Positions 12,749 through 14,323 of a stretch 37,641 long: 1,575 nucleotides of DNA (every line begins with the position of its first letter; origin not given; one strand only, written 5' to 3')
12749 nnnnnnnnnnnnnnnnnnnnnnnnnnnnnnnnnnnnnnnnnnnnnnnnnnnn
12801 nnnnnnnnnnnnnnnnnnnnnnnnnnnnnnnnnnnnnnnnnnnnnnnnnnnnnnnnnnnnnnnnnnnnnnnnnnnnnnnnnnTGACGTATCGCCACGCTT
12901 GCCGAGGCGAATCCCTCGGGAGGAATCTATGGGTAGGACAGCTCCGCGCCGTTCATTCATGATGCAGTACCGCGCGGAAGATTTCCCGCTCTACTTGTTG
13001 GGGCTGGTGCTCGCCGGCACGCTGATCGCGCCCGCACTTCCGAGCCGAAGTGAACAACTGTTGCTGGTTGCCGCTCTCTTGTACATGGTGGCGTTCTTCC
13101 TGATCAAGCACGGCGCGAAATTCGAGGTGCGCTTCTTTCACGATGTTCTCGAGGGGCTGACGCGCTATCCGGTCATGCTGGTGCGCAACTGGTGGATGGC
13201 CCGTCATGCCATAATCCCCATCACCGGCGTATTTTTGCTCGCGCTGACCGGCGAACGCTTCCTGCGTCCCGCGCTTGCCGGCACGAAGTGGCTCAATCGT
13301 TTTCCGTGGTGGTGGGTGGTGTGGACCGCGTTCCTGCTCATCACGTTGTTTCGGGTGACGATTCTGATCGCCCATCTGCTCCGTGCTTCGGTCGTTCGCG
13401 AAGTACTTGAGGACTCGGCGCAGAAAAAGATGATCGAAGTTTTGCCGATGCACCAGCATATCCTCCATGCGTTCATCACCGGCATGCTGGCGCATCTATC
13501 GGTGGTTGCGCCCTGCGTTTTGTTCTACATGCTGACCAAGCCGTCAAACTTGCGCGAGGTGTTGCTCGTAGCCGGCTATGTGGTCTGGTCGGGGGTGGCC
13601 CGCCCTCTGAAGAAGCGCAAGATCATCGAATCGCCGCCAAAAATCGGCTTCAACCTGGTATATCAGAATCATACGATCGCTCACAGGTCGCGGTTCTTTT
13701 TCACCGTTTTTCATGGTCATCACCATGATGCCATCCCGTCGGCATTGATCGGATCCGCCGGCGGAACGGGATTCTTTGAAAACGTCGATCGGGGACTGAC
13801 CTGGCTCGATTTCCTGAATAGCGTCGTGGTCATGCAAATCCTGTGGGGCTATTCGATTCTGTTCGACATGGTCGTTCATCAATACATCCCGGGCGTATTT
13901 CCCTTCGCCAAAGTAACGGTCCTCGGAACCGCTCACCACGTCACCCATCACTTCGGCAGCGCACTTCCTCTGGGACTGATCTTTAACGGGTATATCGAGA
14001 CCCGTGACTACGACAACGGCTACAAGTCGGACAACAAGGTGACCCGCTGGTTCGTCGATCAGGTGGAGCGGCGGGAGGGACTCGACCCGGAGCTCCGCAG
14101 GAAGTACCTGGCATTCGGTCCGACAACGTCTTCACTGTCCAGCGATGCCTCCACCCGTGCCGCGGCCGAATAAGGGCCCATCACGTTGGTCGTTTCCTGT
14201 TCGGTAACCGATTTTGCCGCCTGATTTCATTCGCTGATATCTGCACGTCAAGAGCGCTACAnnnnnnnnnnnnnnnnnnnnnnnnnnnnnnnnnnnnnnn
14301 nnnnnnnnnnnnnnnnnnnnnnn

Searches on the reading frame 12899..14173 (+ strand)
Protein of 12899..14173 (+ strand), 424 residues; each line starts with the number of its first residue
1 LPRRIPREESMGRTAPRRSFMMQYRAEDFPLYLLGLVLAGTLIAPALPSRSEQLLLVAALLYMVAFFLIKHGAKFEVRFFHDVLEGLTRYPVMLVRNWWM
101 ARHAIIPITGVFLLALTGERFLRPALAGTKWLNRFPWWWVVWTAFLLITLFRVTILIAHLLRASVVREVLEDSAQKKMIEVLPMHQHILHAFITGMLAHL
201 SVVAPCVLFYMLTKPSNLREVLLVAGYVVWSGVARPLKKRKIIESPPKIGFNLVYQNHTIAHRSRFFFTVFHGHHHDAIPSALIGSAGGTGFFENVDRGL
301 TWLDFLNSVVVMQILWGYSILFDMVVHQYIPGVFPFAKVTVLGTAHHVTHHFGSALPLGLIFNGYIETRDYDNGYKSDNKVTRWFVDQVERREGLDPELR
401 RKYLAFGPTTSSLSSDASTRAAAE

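Call 8: search_protein_families(library=pfam, proteins=[window:12899-14173:+], max_evalue=0.001)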
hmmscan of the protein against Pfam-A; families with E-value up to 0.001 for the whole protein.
window:12899-14173:+ (424 aa): 0 families

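Call 27: search_protein_families(library=ncbifam, proteins=[window:12899-14173:+], max_evalue=0.01)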
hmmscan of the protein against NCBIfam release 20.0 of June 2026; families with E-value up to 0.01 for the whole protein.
window:12899-14173:+ (424 aa): 0 families

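Call 28: search_solved_structures(query=window:12899-14173:+, max_evalue=1)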
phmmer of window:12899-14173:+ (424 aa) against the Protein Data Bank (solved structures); distinct sequences matched with E-value up to 1: 1.
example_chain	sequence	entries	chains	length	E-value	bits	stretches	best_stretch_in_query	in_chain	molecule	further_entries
6jyi_A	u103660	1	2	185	0.67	12.2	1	369-405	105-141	Transcriptional repressor PadR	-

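Call 35: search_protein_families(library=pfam, proteins=[window:12899-14173:+], max_evalue=1)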
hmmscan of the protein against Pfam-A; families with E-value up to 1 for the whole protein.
window:12899-14173:+ (424 aa): 1 family
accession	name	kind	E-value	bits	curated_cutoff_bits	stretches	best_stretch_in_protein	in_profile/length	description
PF04116.19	FA_hydroxylase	-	0.0083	17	31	1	254-352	12-112/132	Fatty acid hydroxylase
